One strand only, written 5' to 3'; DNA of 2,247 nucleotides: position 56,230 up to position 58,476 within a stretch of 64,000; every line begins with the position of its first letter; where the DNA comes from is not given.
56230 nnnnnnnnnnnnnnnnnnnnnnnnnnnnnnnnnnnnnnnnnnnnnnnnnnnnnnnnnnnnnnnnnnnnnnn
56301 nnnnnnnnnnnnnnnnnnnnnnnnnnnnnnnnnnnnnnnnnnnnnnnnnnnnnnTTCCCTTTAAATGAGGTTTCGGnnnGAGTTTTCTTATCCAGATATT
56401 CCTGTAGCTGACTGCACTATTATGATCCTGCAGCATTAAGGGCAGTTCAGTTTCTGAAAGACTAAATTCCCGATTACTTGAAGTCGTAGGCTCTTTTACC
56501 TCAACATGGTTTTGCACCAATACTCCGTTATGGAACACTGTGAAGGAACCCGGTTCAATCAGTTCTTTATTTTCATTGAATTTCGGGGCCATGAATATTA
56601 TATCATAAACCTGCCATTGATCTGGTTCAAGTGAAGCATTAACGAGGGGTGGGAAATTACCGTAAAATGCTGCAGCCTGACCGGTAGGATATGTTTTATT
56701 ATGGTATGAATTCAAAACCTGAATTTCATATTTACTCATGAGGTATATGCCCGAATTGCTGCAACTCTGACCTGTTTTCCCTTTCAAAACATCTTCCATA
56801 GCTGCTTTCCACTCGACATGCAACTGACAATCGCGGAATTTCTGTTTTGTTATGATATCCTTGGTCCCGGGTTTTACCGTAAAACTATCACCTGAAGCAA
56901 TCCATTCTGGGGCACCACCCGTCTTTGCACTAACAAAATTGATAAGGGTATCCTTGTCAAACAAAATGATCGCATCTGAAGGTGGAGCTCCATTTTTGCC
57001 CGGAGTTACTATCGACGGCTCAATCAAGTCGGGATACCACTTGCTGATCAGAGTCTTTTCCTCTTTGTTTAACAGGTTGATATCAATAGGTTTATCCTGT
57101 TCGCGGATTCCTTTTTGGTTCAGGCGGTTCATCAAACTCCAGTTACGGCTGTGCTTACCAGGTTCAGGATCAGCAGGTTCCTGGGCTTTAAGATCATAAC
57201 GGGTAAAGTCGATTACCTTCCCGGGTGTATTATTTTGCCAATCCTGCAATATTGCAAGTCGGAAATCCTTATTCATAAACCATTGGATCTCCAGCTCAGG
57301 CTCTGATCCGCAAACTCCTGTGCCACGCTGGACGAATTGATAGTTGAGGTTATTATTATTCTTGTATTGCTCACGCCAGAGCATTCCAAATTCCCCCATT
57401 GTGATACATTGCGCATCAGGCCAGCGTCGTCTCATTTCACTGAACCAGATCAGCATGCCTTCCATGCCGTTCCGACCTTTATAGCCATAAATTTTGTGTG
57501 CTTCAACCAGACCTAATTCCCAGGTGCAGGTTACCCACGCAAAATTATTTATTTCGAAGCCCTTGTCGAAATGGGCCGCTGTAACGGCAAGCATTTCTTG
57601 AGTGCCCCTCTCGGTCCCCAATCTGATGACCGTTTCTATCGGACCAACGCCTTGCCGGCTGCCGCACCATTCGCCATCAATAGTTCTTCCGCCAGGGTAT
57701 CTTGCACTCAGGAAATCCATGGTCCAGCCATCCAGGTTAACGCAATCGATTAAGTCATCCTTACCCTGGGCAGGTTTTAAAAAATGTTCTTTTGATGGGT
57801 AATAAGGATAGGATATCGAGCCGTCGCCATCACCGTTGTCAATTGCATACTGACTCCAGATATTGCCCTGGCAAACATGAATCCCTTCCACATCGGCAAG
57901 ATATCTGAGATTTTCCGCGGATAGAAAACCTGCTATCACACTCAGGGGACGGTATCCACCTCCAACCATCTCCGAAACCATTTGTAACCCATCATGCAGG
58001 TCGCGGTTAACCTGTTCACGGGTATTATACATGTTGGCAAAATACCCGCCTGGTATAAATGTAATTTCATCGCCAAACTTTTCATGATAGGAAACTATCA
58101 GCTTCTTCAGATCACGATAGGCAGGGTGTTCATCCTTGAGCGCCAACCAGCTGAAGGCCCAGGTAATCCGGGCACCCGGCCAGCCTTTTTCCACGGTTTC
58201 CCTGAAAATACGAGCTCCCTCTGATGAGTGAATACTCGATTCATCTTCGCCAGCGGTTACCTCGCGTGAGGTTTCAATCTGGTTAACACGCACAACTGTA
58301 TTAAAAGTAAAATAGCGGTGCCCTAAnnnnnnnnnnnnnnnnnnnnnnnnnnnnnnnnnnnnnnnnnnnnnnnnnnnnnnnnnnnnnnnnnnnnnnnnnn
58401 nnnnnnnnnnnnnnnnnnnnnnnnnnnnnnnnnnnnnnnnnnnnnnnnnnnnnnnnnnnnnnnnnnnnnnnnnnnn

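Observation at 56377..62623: TAT-exported Gfo/Idh/MocA oxidoreductase + GH127-like + esterase/DUF1080 fusion: candidate oxidative (3-keto) glycoside cleavage operon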

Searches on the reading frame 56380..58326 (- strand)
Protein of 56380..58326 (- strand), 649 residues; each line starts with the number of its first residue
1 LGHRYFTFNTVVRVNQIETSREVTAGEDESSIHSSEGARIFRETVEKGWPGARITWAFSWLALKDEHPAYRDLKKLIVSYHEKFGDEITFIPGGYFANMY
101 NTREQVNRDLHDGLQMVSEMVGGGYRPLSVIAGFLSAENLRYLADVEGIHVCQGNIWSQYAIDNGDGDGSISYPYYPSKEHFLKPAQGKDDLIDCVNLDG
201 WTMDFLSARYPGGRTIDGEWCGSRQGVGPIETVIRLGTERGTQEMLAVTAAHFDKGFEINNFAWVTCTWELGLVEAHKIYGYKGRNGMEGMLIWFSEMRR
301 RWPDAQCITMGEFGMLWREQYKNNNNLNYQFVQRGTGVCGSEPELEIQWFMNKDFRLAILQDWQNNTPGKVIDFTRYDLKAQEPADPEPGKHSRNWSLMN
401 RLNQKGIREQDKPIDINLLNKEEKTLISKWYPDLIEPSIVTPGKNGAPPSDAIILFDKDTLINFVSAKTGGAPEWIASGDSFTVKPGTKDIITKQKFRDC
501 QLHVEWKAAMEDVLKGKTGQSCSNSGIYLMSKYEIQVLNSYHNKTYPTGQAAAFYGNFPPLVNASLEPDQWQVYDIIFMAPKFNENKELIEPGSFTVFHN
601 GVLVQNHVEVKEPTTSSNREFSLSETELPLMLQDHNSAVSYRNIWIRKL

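Call 31: find_related_loci(query=window:56380-58326:-, collection=genome_contigs, flank=10000)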
Query window:56380-58326:- (649 aa) in genome_contigs; peptide patterns used: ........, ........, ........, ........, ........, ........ (x = any residue, [..] = any of these).
429 stretches matched a pattern; 397 encode a relative of the query (tblastn E <= 1e-3); the best 80 are kept; 80 distinct loci.
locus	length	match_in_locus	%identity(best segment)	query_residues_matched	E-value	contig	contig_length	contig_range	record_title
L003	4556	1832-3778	91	1-649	0e+0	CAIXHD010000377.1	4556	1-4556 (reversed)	MAG: uncultured Bacteroidetes bacterium isolate Loclat_bin-16290 genome assembly, contig: bin-16290:377/621, whole genom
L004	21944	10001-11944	88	2-649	0e+0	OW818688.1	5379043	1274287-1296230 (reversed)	metagenome genome assembly, chromosome: 1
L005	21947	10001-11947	86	1-649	0e+0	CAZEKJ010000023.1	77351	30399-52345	MAG TPA_asm: uncultured Porphyromonadaceae bacterium isolate binchicken_co266_44 genome assembly, contig: NODE_714_lengt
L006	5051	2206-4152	85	1-649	0e+0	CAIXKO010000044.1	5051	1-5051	MAG: uncultured Bacteroidetes bacterium isolate Loclat_bin-03441 genome assembly, contig: bin-03441:044/916, whole genom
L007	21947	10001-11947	85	1-649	0e+0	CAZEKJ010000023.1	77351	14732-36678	MAG TPA_asm: uncultured Porphyromonadaceae bacterium isolate binchicken_co266_44 genome assembly, contig: NODE_714_lengt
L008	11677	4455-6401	85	1-649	0e+0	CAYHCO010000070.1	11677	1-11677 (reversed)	MAG TPA_asm: uncultured Porphyromonadaceae bacterium isolate ERP119702_co1_162 genome assembly, contig: NODE_7094_length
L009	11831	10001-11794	88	1-598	0e+0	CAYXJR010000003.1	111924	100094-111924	MAG TPA_asm: uncultured Porphyromonadaceae bacterium isolate SRP178699_co1_495 genome assembly, contig: NODE_93_length_1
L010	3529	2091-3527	87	1-479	0e+0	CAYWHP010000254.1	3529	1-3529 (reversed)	MAG TPA_asm: uncultured Porphyromonadaceae bacterium isolate SRP272421_co1_454 genome assembly, contig: NODE_106498_leng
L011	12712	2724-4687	88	1-649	0e+0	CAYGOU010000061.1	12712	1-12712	MAG TPA_asm: uncultured Porphyromonadaceae bacterium isolate ERP113451_co4_87 genome assembly, contig: NODE_3088_length_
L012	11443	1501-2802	84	1-434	0e+0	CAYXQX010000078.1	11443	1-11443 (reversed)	MAG TPA_asm: uncultured Porphyromonadaceae bacterium isolate SRP191223_co1_27 genome assembly, contig: NODE_6477_length_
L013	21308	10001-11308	83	1-436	0e+0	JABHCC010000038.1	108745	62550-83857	MAG: Bacteroidetes bacterium isolate SI037_bin1 k141_673106, whole genome shotgun sequence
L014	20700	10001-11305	81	1-435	0e+0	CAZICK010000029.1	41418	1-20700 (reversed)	MAG TPA_asm: uncultured Pirellulales bacterium isolate binchicken_co234_319 genome assembly, contig: NODE_319_length_414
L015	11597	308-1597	82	1-430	0e+0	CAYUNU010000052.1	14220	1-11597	MAG TPA_asm: uncultured Porphyromonadaceae bacterium isolate binchicken_co42_430 genome assembly, contig: NODE_6311_leng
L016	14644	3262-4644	77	1-457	0e+0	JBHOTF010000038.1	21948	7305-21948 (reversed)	Bacteroidota bacterium isolate SAG AM-312-L11 AM-312-L11_NODE_38, whole genome shotgun sequence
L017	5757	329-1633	80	1-435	0e+0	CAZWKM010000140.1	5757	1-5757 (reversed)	MAG TPA_asm: uncultured Pirellulales bacterium isolate SRP068000_co2_152 genome assembly, contig: NODE_20369_length_5757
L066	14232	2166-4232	73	1-646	0e+0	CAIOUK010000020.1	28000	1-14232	MAG: uncultured Verrucomicrobia subdivision 3 bacterium isolate AM-2014-D2_bin-642 genome assembly, contig: bin-642:020/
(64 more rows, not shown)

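Call 75: search_protein_families(library=pfam, proteins=[L066:277-1695:+, L066:1689-2729:+, L066:2790-4265:+, L007:8248-9762:+], max_evalue=0.001)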
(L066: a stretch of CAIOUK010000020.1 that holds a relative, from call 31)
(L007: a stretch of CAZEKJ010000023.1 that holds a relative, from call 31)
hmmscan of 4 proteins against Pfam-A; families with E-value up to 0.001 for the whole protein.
L066:277-1695:+ (473 aa): 3 families
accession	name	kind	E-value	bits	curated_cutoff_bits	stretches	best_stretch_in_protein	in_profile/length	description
PF01408.29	GFO_IDH_MocA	-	3.7e-16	60.3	24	1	54-174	1-119/120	Oxidoreductase family, NAD-binding Rossmann fold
PF19051.5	GFO_IDH_MocA_C2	-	5.9e-13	49.4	23.3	1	225-287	45-107/254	Oxidoreductase family, C-terminal alpha/beta domain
PF22725.1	GFO_IDH_MocA_C3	-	1.8e-05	25.1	27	1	247-294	24-73/124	GFO/IDH/MocA C-terminal domain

L066:1689-2729:+ (347 aa): 1 family
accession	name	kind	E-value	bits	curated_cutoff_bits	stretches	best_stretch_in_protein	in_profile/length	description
PF06439.18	3keto-disac_hyd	-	4.3e-34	118.6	26.8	1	163-343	1-186/187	3-keto-disaccharide hydrolase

L066:2790-4265:+ (492 aa): 2 families
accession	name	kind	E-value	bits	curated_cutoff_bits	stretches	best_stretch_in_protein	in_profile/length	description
PF12979.12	DUF3863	-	2.8e-112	375.4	27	1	43-396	1-349/349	Domain of Unknown Function with PDB structure (DUF3863)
PF12980.13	DUF3864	-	9.8e-27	93.5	27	1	401-479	1-80/80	Domain of Unknown Function with PDB structure (DUF3864)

L007:8248-9762:+ (505 aa): 3 families
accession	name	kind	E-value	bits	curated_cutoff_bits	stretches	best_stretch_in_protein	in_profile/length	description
PF19051.5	GFO_IDH_MocA_C2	-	1e-36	127.2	23.3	1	251-497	11-253/254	Oxidoreductase family, C-terminal alpha/beta domain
PF01408.29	GFO_IDH_MocA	-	1.8e-14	54.9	24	1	97-236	1-119/120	Oxidoreductase family, NAD-binding Rossmann fold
PF22725.1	GFO_IDH_MocA_C3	-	6.1e-05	23.5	27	0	314-383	34-101/124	GFO/IDH/MocA C-terminal domain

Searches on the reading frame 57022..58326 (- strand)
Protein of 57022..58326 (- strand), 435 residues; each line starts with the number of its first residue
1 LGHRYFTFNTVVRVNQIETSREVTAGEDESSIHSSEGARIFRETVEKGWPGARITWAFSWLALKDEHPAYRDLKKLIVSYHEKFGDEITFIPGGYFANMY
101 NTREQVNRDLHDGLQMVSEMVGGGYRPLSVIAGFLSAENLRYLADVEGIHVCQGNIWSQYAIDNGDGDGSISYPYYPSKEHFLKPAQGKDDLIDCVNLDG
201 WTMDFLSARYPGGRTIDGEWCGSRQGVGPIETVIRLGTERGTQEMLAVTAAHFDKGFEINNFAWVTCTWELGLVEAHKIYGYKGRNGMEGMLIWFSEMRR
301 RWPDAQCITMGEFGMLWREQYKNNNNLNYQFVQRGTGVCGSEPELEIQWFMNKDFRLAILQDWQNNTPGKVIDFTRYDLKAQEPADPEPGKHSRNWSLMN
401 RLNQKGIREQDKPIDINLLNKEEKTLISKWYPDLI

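Call 54: predict_structure(alignment_id=A1)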
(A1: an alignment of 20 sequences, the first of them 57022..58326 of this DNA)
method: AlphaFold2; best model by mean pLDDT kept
length: 435 residues; sequences in the alignment: 20
mean_pLDDT: 73.2   pTM: 0.82
mean pLDDT of the five models: 73.2, 73.2, 72.9, 72.3, 71.1
residues with pLDDT >= 90: 88; 70-90: 199; 50-70: 80; < 50: 68
segments of 3 or more residues with pLDDT < 50: 154-201, 376-381, 394-406
pLDDT, mean of each block of 10 residues (from residue 1): 87 79 78 89 96 93 90 97 95 61 84 93 90 71 77 48 42 38 38 38 58 66 58 79 84 85 82 71 74 93 93 81 72 77 80 72 81 52 62 45 46 70 78 80
secondary structure, 60 per line:
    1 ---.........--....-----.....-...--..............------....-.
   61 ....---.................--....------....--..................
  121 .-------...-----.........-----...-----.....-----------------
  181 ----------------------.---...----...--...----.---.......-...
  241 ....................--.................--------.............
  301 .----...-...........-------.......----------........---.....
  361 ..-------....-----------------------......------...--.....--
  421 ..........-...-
elements in order: E4-12 E15-18 E24-28 H35-48 E55-58 H60-64 H68-84 E87-90 H97-100 H103-121 E129-131 H137-145 E151-153 H159-163 E214-216 E219-221 H230-236 H238-260 E263-270 H271-279 H288-301 E306-308 H310-320 E328-334 E345-352 E356-362 E370-373 H397-402 H421-430

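Call 56: fold_search(model_id=the predicted structure, library=pdb)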
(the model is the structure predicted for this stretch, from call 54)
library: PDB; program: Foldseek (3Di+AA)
matches with E <= 10: 984; with E <= 0.001: 39
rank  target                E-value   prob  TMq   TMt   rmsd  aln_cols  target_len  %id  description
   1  3lm3                  4.1e-45  1.00  0.88  0.88   3.3       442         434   48  Crystal structure of a putative glycoside hydrolase/deacetylase (bdi_3119) from parabacteroides distasonis at 1.44 A res (released 2010-02-16)
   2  5wu7_A                4.3e-06  1.00  0.40  0.34   9.0       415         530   10  Crystal structure of GH57-type branching enzyme from hyperthermophilic archaeon Pyrococcus horikoshii (released 2017-03-08)
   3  3qbu_A                6.1e-06  1.00  0.43  0.62   8.0       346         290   11  Crystal structure of putative peptidoglycan deactelyase (HP0310) from Helicobacter pylori (released 2011-05-25)
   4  1z7a_F                1.8e-05  1.00  0.44  0.60   6.4       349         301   10  Crystal structure of probable Polysaccharide deacetylase from Pseudomonas aeruginosa PAO1 (released 2005-05-10)
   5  1k1x_A                2.3e-05  1.00  0.38  0.28   7.0       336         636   12  Crystal structure of 4-alpha-glucanotransferase from thermococcus litoralis (released 2003-06-17)
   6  1z7a_C                2.6e-05  1.00  0.43  0.59   6.5       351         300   11  Crystal structure of probable Polysaccharide deacetylase from Pseudomonas aeruginosa PAO1 (released 2005-05-10)
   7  7e1y_A                2.9e-05  1.00  0.39  0.32   7.3       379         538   12  Staphylothermus marinus amylopullulanase -SmApu (released 2022-02-09)
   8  6rrh                  3.4e-05  1.00  0.36  0.18   8.3       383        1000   10  GOLGI ALPHA-MANNOSIDASE II (released 2020-07-08)
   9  8cd0_A                3.9e-05  1.00  0.38  0.25  10.2       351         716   12  Human heparan sulfate N-deacetylase-N-sulfotransferase 1 in complex with calcium, 3'-phosphoadenosine-5'-phosphosulfat (released 2024-02-07)
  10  3s6o_A                4.3e-05  1.00  0.43  0.58   6.5       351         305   14  Crystal structure of a Polysaccharide deacetylase family protein from Burkholderia pseudomallei (released 2011-06-15)
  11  5wu7_B                5.8e-05  1.00  0.39  0.32  10.8       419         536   12  Crystal structure of GH57-type branching enzyme from hyperthermophilic archaeon Pyrococcus horikoshii (released 2017-03-08)
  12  9f6z_B                6.9e-05  1.00  0.39  0.23   9.8       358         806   11  Human N-deacetylase/N-sulfotransferase 1 homodimer (released 2025-04-16)
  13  3rxz_B                8.2e-05  1.00  0.42  0.60   6.7       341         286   12  Crystal structure of putative polysaccharide deacetylase from Mycobacterium smegmatis (released 2011-06-22)
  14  6rrw                  8.6e-05  1.00  0.37  0.18   8.2       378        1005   10  GOLGI ALPHA-MANNOSIDASE II in complex with (2R,3R,4R,5S)-1-(5-{[4-(3,4-Dihydro-2H-1,5-benzodioxepin-7-yl)benzyl]oxy}pent (released 2020-07-08)
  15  6rry                  9.7e-05  1.00  0.36  0.18   8.2       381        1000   11  GOLGI ALPHA-MANNOSIDASE II in complex with (2S,3R)-2-(Hydroxymethyl)-1,2,3,6-tetrahydro-3-pyridinol (released 2020-07-08)
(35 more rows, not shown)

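Call 72: search_protein_representatives(protein=window:57022-58326:-)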
Query: 435 residues. Proteins with E-value up to 0.001 (for the whole library): 402; up to 1e-10: 265; up to 1e-30: 99. The best 150 are listed.
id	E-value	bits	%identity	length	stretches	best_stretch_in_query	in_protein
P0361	2.8e-222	754.8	70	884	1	1-434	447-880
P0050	8.9e-209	710.3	75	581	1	46-435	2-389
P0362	1.7e-171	587.4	61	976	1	2-434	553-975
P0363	1.5e-159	548.0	61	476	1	1-434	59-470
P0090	3.4e-150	517.1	60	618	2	1-365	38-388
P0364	6.5e-141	486.5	55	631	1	1-434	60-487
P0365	1.3e-126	439.4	51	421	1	2-434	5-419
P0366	1.8e-126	438.9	50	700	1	2-435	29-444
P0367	1.0e-120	419.9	48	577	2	4-434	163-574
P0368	1.6e-113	396.2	62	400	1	73-354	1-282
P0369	1.3e-112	393.2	45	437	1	3-429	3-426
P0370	3.0e-109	382.1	48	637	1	3-435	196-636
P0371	2.8e-102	359.2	65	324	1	28-274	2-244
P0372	3.0e-100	352.5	69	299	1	1-212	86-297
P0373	5.5e-96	338.4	74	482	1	70-269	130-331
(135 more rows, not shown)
